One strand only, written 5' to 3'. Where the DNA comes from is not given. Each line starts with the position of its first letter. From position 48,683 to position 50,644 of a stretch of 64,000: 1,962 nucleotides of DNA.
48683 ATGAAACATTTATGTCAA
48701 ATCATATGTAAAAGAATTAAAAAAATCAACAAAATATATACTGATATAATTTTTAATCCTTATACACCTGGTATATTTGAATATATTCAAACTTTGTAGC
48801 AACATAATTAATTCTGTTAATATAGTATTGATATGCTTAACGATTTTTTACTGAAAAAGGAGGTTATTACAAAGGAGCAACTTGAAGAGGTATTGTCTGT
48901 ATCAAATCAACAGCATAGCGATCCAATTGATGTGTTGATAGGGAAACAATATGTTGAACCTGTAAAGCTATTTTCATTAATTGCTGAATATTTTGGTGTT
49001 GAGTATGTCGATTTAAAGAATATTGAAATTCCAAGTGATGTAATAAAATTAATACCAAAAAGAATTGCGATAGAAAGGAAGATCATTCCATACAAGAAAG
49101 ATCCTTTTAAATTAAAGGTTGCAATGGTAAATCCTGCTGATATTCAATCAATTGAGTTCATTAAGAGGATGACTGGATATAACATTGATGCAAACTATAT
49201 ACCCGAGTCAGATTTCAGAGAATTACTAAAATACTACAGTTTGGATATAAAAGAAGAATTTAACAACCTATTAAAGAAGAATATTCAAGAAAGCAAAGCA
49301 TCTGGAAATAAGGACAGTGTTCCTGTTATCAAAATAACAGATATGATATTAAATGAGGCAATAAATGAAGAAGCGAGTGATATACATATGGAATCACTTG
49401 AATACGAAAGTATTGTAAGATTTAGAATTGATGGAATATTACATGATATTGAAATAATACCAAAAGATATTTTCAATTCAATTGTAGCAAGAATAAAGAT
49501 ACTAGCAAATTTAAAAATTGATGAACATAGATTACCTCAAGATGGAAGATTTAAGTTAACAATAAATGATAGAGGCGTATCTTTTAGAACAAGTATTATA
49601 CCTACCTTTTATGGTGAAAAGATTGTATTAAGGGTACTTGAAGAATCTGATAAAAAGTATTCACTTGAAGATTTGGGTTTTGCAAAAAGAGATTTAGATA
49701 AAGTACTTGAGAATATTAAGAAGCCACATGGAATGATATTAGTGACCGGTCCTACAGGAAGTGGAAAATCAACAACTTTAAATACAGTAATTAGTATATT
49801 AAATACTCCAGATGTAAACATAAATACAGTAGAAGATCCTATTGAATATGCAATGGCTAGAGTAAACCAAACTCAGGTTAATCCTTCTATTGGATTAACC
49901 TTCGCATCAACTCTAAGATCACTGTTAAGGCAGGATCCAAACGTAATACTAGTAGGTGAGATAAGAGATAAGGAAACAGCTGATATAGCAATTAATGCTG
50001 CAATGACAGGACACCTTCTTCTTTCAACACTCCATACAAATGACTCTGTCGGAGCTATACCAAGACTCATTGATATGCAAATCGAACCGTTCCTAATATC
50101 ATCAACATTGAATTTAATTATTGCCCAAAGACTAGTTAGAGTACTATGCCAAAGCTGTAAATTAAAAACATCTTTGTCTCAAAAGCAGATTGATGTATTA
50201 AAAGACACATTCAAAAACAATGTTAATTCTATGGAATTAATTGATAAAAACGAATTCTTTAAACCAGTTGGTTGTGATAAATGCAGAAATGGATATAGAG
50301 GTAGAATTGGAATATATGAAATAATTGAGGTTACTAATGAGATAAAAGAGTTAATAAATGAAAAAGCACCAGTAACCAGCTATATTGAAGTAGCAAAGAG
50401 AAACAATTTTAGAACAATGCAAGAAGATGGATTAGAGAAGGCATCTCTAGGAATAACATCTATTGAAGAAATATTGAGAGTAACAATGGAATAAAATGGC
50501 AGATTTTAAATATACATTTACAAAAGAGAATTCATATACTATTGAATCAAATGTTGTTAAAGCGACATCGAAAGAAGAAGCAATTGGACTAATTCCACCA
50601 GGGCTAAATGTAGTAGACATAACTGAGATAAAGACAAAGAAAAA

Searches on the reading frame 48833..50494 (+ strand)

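Call 68: search_protein_families(library=pfam, proteins=[window:48833-50494:+], max_evalue=0.00001)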
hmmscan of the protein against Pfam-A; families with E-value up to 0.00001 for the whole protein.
window:48833-50494:+ (553 aa): 2 families
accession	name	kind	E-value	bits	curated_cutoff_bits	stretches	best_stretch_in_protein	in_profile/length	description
PF00437.27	T2SSE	-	3.1e-132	441.2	24.9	1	160-549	3-370/370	Type II/IV secretion system protein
PF05157.20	MshEN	-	2.4e-13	50.3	23.1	1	54-135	1-83/90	MshEN domain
